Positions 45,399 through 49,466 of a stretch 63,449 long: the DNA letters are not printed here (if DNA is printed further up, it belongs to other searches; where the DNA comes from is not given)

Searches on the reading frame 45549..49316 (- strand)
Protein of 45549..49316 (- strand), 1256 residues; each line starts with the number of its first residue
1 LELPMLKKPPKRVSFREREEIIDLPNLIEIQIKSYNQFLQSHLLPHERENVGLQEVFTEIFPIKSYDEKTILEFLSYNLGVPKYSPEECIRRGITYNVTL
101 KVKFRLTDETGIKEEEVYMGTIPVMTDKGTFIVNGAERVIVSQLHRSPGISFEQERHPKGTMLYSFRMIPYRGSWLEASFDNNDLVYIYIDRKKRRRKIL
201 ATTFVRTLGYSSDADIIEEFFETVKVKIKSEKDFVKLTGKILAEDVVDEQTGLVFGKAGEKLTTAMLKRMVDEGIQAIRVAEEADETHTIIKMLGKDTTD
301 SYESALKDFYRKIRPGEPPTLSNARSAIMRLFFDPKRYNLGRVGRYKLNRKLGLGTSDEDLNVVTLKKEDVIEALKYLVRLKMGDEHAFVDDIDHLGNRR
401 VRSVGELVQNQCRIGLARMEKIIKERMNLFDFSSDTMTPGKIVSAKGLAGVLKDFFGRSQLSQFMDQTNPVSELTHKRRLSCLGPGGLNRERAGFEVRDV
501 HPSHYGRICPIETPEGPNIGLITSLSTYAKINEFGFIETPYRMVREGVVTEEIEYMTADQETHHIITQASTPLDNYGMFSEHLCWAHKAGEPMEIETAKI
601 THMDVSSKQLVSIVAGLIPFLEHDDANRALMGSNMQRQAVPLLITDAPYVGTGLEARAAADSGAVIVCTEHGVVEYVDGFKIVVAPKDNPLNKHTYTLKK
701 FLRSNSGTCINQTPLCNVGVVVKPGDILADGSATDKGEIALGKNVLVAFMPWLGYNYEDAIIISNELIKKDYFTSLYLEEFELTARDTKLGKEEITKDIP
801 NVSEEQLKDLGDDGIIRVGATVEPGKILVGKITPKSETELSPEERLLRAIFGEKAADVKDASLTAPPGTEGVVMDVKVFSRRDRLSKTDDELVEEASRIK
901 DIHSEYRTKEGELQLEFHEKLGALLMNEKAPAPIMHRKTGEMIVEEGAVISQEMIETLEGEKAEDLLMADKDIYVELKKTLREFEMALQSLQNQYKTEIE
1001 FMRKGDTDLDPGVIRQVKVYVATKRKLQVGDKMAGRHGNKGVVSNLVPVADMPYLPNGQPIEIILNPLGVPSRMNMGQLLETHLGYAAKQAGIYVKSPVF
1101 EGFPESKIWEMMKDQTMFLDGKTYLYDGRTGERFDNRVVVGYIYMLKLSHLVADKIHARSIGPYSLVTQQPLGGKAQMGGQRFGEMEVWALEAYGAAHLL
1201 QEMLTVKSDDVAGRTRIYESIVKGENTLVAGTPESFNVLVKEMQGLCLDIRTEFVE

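Call 104: find_homologous_proteins(query=window:45549-49316:-, max_evalue=1e-100)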
Query window:45549-49316:- (1256 aa): 8000 proteins with E <= 1e-100 among 8000 candidates; the best 120 are listed.
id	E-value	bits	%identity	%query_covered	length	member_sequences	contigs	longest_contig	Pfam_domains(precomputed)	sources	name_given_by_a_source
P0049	0.0e+0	2694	94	100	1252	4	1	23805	PF04565.22,PF04561.20,PF04560.26,PF10385.15,PF04563.21,PF00562.34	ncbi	-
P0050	0.0e+0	2632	92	100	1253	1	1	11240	PF04565.22,PF04561.20,PF04560.26,PF10385.15,PF04563.21,PF00562.34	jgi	-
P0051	0.0e+0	2630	92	100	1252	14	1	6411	PF04565.22,PF04561.20,PF04560.26,PF10385.15,PF04563.21,PF00562.34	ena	-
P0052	0.0e+0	2628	92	100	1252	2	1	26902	PF04565.22,PF04561.20,PF04560.26,PF10385.15,PF04563.21,PF00562.34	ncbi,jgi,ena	jgi:DNA-directed RNA polymerase subunit beta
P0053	0.0e+0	2627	92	100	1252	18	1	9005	PF04565.22,PF04561.20,PF04560.26,PF10385.15,PF04563.21,PF00562.34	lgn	-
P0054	0.0e+0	2622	91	100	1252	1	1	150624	PF04565.22,PF04561.20,PF04560.26,PF10385.15,PF04563.21,PF00562.34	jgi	jgi:DNA-directed RNA polymerase subunit beta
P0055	0.0e+0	2614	91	100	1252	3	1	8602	PF04565.22,PF04561.20,PF04560.26,PF10385.15,PF04563.21,PF00562.34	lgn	-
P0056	0.0e+0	2614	91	100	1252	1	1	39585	PF04565.22,PF04561.20,PF04560.26,PF10385.15,PF04563.21,PF00562.34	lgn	-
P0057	0.0e+0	2612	91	100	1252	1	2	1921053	PF04565.22,PF04561.20,PF04560.26,PF10385.15,PF04563.21,PF00562.34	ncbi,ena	ncbi:MAG: DNA-directed RNA polymerase subunit beta [Chlamydiales bacterium]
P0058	0.0e+0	2612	91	100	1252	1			PF04565.22,PF04561.20,PF04560.26,PF10385.15,PF04563.21,PF00562.34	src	-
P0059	0.0e+0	2612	91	100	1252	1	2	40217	PF04565.22,PF04561.20,PF04560.26,PF10385.15,PF04563.21,PF00562.34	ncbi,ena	-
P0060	0.0e+0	2609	91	100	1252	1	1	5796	PF04565.22,PF04561.20,PF04560.26,PF10385.15,PF04563.21,PF00562.34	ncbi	-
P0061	0.0e+0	2609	91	100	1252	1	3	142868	PF04565.22,PF04561.20,PF04560.26,PF10385.15,PF04563.21,PF00562.34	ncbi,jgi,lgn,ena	jgi:DNA-directed RNA polymerase subunit beta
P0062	0.0e+0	2608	91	100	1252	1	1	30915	PF04565.22,PF04561.20,PF04560.26,PF10385.15,PF04563.21,PF00562.34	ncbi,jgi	jgi:DNA-directed RNA polymerase subunit beta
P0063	0.0e+0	2608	91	100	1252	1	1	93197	PF04565.22,PF04561.20,PF04560.26,PF10385.15,PF04563.21,PF00562.34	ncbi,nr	ncbi:MAG: DNA-directed RNA polymerase subunit beta [Parachlamydiales bacterium]|nr:DNA-directed RNA 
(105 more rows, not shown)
